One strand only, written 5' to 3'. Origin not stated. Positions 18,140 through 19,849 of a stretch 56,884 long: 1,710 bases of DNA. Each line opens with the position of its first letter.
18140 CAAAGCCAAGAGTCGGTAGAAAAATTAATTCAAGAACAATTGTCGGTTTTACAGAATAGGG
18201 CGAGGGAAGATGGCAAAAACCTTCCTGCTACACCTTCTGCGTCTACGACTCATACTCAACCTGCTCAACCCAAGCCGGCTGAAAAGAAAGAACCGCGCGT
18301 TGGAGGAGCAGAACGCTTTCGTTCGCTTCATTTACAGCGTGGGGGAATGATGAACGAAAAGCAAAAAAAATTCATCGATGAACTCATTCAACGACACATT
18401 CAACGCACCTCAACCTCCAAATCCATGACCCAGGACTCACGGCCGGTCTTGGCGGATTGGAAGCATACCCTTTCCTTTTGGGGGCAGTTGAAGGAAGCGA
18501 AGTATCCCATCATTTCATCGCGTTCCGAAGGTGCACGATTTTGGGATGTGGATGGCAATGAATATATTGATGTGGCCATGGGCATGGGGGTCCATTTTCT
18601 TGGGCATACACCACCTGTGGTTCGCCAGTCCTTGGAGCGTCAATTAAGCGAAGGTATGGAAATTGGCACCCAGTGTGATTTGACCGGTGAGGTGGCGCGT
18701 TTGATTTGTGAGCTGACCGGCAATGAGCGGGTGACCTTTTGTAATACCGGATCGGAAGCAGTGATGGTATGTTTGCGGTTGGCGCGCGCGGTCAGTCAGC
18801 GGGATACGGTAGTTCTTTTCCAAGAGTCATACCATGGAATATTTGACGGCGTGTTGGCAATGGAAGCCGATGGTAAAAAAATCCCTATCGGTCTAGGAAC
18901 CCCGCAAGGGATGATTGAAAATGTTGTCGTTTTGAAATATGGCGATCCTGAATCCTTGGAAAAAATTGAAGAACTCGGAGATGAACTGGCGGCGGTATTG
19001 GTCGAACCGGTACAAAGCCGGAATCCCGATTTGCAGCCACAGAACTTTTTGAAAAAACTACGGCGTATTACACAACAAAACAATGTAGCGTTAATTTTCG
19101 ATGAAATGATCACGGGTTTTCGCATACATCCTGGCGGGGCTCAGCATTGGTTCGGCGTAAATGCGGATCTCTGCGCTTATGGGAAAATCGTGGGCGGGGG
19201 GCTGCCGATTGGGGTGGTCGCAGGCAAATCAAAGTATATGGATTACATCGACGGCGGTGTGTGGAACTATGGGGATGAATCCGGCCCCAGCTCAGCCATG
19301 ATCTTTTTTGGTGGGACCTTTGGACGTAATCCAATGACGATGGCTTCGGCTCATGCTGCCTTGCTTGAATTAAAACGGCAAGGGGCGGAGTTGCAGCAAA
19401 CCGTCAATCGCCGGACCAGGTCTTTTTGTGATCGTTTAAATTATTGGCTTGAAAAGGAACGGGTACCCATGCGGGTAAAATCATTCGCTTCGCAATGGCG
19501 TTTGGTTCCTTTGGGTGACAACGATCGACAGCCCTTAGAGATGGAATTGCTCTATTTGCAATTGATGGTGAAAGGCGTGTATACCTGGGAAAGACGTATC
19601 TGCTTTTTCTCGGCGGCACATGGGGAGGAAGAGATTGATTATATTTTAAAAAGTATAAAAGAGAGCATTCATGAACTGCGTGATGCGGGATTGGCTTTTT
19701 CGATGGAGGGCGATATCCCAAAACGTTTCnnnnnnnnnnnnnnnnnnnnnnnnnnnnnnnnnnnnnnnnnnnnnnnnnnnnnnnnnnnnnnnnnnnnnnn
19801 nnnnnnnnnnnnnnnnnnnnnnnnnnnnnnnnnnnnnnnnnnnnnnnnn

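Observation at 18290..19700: Embedded PLP aminotransferase domain converting the beta-ketoacyl-ACP into a beta-amino acid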

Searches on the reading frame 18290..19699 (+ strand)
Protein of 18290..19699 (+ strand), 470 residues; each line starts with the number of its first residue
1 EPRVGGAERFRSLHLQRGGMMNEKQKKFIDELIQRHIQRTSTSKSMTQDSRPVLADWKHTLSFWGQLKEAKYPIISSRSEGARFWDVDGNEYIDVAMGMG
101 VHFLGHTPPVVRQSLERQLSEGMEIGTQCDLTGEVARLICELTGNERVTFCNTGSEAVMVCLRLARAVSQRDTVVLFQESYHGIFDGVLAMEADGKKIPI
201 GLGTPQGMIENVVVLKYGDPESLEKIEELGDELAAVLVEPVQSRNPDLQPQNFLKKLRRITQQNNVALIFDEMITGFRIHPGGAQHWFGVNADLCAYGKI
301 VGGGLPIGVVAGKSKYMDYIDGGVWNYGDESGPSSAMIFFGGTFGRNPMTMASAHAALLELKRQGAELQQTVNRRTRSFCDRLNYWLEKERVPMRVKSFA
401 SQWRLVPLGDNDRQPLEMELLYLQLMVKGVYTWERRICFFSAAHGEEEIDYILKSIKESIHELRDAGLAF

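Call 6: find_related_loci(query=window:18290-19699:+, collection=genome_contigs, flank=10000)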
Query window:18290-19699:+ (470 aa) in genome_contigs; peptide patterns used: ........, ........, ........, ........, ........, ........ (x = any residue, [..] = any of these).
600 stretches matched a pattern (row limit reached: there are more); 589 encode a relative of the query (tblastn E <= 1e-3); the best 80 are kept; 80 distinct loci.
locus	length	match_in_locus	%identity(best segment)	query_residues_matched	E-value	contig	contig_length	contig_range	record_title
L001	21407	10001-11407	67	3-470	0e+0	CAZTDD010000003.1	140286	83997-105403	MAG TPA_asm: uncultured bacterium isolate SRP141376_co1_272 genome assembly, contig: NODE_256_length_140286_cov_8.697050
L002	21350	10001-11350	54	21-468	2e-167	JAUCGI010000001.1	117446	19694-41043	Desulfobacterales bacterium HSG2 NODE_2_length_117446, whole genome shotgun sequence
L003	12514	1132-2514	52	10-468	7e-167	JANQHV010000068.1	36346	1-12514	MAG: SAR324 cluster bacterium isolate PL24a_bin.25 k99_4428061, whole genome shotgun sequence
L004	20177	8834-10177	53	17-468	3e-162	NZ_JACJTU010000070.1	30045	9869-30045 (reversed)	Nostoc paludosum FACHB-159 contig70, whole genome shotgun sequence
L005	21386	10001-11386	50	10-470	8e-162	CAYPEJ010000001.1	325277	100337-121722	MAG TPA_asm: uncultured Anaeromicropila sp. isolate SRP313737_co1_106 genome assembly, contig: NODE_8_length_325277_cov_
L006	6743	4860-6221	52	21-468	6e-160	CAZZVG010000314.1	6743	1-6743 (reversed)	MAG: Iningainema sp. isolate Brown_J.bin.8 genome assembly, contig: NODE_5636_length_6743_cov_4.989384, whole genome sho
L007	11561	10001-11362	52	21-468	2e-158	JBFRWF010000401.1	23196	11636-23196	MAG: Xenococcaceae cyanobacterium isolate 08_in_wi_poop_bin.1 08InWiPooB1_c_000002633181, whole genome shotgun sequence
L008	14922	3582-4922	51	17-468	1e-157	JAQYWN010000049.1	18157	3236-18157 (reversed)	MAG: Rhizonema sp. NSF051 rhizonema_NODE_51_length_18157_cov_30.2256, whole genome shotgun sequence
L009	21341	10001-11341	51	17-468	1e-156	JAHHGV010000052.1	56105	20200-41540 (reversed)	MAG: Brasilonema angustatum HA4187-MV1 scaffold_121_c1, whole genome shotgun sequence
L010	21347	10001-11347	50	17-468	3e-156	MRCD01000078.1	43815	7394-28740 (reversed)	Calothrix sp. HK-06 NIES-2101_Scaffold_78, whole genome shotgun sequence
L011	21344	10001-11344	50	21-468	2e-156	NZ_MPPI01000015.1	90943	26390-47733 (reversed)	Phormidesmis priestleyi ULC007 LA_48_len_90943, whole genome shotgun sequence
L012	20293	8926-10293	50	10-468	4e-156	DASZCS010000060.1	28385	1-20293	MAG TPA_asm: Pyrinomonadaceae bacterium isolate SMAG_U6448 k141_188312, whole genome shotgun sequence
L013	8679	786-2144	51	21-470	5e-155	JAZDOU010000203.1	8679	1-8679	MAG: Pseudomonadota bacterium isolate MEGAHIT-group-0.794 k141_246016, whole genome shotgun sequence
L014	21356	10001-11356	54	21-470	2e-153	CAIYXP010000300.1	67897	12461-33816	MAG: uncultured Methylococcaceae bacterium isolate Loclat_bin-06492 genome assembly, contig: bin-06492:300/542, whole ge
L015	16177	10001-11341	52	21-465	2e-153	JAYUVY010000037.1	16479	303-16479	MAG: Lysobacterales bacterium isolate GL124_UP_concoct_211 GL124_UP_concoct_211_36, whole genome shotgun sequence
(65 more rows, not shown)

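Call 7: search_solved_structures(query=window:18290-19699:+, max_evalue=1e-10, show_alignments=2)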
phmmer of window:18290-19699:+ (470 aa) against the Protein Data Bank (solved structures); distinct sequences matched with E-value up to 1e-10: 113 (the best 60 are shown).
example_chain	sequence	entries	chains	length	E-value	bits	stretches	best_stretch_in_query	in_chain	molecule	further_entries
6kfm_A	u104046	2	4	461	5.6e-129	433.9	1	23-467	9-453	Mycosubtilin synthase subunit A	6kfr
6kfu_A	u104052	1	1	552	7.7e-129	433.4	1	23-467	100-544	Mycosubtilin synthase subunit A,Mycosubtilin synthase subunit A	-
3bs8_A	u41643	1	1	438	1.1e-51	179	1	73-337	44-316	Glutamate-1-semialdehyde 2,1-aminomutase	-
3k28_A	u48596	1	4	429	5.3e-51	176.8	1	72-364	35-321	Glutamate-1-semialdehyde 2,1-aminomutase 2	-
6w80_A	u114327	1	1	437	5.1e-50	173.6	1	73-380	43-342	Glutamate-1-semialdehyde 2,1-aminomutase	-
5i92_A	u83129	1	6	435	1.1e-49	172.5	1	73-456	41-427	Glutamate-1-semialdehyde 2,1-aminomutase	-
2cfb_A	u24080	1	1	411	1.7e-49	171.8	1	72-337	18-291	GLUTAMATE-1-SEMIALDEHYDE 2,1-AMINOMUTASE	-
3l44_A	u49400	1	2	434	3.4e-49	170.9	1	72-366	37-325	Glutamate-1-semialdehyde 2,1-aminomutase 1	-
5hdm_A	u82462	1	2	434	9.2e-49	169.4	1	72-365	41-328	Glutamate-1-semialdehyde 2,1-aminomutase 1, chloroplastic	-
3fqa_A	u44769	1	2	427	1.9e-48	168.4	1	72-367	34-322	Glutamate-1-semialdehyde 2,1-aminomutase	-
3fq8_A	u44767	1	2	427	3.6e-48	167.5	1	72-367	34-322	Glutamate-1-semialdehyde 2,1-aminomutase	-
2gsa_A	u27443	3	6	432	5.1e-48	167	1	72-367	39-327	GLUTAMATE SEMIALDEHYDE AMINOTRANSFERASE | PROTEIN (GLUTAMATE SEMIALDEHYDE AMINOTRANSFERASE)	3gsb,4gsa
3fq7_A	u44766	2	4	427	9.4e-48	166.1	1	72-367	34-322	Glutamate-1-semialdehyde 2,1-aminomutase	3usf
2hoy_A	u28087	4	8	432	9.8e-48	166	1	72-367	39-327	Glutamate-1-semialdehyde 2,1-aminomutase (GSAM) apo-form | Glutamate-1-semialdehyde 2,1-aminomutase (GSAM) pmp-form | Glutamate-1-semialdehyde 2,1-aminomutase (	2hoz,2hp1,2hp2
2e7u_A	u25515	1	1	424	2.1e-47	165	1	76-459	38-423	Glutamate-1-semialdehyde 2,1-aminomutase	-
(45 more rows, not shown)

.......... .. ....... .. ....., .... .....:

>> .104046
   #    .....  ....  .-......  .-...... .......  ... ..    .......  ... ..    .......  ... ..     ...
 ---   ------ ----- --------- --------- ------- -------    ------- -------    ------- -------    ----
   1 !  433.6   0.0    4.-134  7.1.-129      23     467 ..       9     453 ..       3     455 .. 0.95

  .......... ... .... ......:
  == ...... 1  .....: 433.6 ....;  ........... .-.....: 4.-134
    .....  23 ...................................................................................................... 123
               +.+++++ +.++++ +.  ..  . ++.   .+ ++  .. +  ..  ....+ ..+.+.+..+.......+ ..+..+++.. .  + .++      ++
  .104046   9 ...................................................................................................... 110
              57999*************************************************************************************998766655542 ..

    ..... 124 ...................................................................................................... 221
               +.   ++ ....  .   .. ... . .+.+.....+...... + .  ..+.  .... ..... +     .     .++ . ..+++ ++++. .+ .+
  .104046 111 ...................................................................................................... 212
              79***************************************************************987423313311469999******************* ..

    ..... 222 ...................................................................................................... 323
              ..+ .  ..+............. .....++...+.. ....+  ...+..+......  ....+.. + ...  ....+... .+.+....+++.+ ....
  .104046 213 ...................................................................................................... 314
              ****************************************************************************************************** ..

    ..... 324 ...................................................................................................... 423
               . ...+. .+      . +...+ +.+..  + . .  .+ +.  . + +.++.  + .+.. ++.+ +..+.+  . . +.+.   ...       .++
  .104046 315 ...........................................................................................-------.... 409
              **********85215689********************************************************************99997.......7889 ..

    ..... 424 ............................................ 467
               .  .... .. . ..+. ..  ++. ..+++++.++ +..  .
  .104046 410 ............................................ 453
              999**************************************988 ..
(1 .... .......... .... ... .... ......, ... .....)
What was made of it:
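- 18356..19693 (+): AMT domain (aa 1159-1604): fold-type I, class-III PLP aminotransferase of the MycA type. Schiff-base Lys1435 is at nt 19184-19186 and Asp1407 at nt 19100-19102. MycA AMT 6KFM E 5.6e-129 over query residues 23-467 (call 7).
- On MycA-type embedded amine-transferase (AMT) domain (Aminotran_3, GSA-like branch): 6KFM E 5.6e-129 against a best GSAM of 1.1e-51 (call 7).
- The MycA AMT is closer by about 80 orders of magnitude in E-value (call 7).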

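Call 8: find_homologous_proteins(query=window:18290-19699:+, max_evalue=1e-50)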
Query window:18290-19699:+ (470 aa): 1460 proteins with E <= 1e-50 among 8000 candidates; the best 120 are listed.
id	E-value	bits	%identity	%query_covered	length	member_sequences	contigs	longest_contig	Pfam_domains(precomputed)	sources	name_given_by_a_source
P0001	2.8e-204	697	68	93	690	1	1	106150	PF00668.26,PF00202.28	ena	-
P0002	1.0e-165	570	64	81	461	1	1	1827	PF00668.26,PF00202.28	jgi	jgi:glutamate-1-semialdehyde aminotransferase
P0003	7.8e-157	541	52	98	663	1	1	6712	PF00550.32,PF00202.28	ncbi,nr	ncbi:MAG: aminotransferase class III-fold pyridoxal phosphate-dependent enzyme, partial [SAR324 clus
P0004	2.7e-155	536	54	96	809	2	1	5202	PF00202.28,PF00698.27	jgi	jgi:glutamate-1-semialdehyde aminotransferase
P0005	9.8e-155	534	51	99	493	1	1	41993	PF00155.28,PF00202.28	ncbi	-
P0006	1.4e-153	530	51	98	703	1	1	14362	PF00550.32,PF00202.28,PF23297.2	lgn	-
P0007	1.5e-153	530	52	98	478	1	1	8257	PF00202.28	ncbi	-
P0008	4.5e-153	528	51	98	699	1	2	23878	PF00550.32,PF00202.28,PF23297.2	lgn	-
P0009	2.4e-151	523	51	98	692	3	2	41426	PF00550.32,PF00202.28,PF23297.2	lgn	-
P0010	1.4e-150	520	52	95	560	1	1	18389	PF00202.28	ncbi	-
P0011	6.0e-150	518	49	98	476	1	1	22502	PF00202.28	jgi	-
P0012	2.7e-148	512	49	98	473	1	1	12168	PF00202.28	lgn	-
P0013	4.1e-148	512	50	95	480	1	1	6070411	PF00155.28,PF00202.28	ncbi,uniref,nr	ncbi:aspartate aminotransferase family protein [Mastigocladopsis repens]|uniref:aspartate aminotrans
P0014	1.5e-146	507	52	94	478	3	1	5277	PF00155.28,PF00202.28,PF09280.17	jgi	-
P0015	2.8e-146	506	52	95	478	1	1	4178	PF00202.28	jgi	jgi:glutamate-1-semialdehyde-2,1-aminomutase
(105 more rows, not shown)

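Call 15: search_solved_structures(query=window:18290-19699:+, max_evalue=1e-48, show_alignments=5)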
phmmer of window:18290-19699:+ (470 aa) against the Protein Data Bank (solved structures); distinct sequences matched with E-value up to 1e-48: 9.
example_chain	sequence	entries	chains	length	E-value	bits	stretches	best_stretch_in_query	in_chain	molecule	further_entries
6kfm_A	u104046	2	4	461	5.6e-129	433.9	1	23-467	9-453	Mycosubtilin synthase subunit A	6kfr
6kfu_A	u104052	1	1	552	7.7e-129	433.4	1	23-467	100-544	Mycosubtilin synthase subunit A,Mycosubtilin synthase subunit A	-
3bs8_A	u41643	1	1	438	1.1e-51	179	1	73-337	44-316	Glutamate-1-semialdehyde 2,1-aminomutase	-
3k28_A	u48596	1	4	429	5.3e-51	176.8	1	72-364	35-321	Glutamate-1-semialdehyde 2,1-aminomutase 2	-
6w80_A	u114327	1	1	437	5.1e-50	173.6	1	73-380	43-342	Glutamate-1-semialdehyde 2,1-aminomutase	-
5i92_A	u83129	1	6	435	1.1e-49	172.5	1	73-456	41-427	Glutamate-1-semialdehyde 2,1-aminomutase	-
2cfb_A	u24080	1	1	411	1.7e-49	171.8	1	72-337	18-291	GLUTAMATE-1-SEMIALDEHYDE 2,1-AMINOMUTASE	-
3l44_A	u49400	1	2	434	3.4e-49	170.9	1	72-366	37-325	Glutamate-1-semialdehyde 2,1-aminomutase 1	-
5hdm_A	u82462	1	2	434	9.2e-49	169.4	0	72-365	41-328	Glutamate-1-semialdehyde 2,1-aminomutase 1, chloroplastic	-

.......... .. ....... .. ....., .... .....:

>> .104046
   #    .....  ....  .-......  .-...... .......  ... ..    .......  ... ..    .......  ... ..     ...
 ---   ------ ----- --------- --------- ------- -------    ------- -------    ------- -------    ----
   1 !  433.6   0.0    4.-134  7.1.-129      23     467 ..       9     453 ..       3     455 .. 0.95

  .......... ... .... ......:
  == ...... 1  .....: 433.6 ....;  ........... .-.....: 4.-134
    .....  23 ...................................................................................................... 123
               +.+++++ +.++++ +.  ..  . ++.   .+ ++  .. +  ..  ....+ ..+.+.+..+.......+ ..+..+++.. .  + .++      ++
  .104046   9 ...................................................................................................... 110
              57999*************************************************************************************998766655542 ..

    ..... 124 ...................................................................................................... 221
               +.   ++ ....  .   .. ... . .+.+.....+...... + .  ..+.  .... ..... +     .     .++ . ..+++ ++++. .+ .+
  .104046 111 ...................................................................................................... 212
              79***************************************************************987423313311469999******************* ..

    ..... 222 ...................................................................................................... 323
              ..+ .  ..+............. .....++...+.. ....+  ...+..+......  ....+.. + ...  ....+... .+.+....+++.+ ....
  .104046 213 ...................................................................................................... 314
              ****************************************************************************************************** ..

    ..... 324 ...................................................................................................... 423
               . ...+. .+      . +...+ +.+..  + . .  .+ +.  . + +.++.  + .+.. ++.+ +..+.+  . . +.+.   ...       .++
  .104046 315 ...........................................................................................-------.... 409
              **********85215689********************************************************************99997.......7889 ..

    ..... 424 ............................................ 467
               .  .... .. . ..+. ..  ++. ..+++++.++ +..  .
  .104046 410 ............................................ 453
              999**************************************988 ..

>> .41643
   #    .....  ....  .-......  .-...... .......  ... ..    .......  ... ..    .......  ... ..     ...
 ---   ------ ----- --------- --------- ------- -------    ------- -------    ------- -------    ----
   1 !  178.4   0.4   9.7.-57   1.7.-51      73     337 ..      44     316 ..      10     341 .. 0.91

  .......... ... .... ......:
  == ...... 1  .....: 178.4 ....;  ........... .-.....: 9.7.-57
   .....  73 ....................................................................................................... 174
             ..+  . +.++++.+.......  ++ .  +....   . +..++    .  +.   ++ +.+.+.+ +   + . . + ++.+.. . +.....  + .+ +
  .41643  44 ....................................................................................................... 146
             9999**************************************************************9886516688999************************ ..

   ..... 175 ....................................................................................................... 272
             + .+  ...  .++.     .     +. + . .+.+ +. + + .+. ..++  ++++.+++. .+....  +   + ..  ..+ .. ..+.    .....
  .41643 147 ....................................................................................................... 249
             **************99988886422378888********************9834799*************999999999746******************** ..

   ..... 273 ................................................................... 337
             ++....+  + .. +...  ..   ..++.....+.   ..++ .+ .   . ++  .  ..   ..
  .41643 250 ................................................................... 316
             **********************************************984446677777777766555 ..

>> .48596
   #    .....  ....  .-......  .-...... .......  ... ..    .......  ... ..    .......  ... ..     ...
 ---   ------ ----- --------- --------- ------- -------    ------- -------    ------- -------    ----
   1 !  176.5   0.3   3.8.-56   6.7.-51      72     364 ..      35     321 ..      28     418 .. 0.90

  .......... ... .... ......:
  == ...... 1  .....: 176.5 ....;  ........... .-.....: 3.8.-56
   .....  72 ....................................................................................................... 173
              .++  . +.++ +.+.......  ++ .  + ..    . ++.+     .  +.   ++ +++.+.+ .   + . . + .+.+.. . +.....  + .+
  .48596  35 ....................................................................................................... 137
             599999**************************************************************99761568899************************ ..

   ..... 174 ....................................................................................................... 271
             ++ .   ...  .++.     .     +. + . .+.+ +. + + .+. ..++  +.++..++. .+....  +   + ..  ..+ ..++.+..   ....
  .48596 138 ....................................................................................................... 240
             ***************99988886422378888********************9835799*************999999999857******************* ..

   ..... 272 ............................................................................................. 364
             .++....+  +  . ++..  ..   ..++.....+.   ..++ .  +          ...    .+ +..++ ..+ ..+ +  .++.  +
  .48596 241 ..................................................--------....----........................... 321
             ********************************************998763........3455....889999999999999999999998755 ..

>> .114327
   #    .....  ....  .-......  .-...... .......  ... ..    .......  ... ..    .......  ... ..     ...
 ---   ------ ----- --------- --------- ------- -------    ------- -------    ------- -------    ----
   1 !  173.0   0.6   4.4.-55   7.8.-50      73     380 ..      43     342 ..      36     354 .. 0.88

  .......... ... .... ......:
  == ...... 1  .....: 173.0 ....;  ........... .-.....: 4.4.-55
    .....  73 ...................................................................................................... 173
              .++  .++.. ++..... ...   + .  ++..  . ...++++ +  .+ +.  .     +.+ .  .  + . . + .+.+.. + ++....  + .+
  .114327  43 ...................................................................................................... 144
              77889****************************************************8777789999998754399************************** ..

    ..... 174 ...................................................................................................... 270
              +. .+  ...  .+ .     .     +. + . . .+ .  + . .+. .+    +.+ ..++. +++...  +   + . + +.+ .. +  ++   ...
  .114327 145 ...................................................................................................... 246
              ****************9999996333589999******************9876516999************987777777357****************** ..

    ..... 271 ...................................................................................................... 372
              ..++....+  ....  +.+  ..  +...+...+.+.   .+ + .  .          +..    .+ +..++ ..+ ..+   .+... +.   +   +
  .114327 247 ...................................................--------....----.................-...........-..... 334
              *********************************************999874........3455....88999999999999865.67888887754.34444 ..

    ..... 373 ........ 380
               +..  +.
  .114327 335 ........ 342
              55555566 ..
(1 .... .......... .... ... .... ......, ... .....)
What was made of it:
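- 18356..19693 (+): The insertion relative to GSAM is present (call 15).
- On MycA-type embedded amine-transferase (AMT) domain (Aminotran_3, GSA-like branch): GSAM sequences show 8+4 gap columns opposite '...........SSAM' (call 15, alignments to 3k28 and 6w80).
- Closest solved protein: the MycA AMT (6KFM/6KFU), E about 1e-129 over the whole domain, against about 1e-51 for GSAMs (calls 7, 15).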
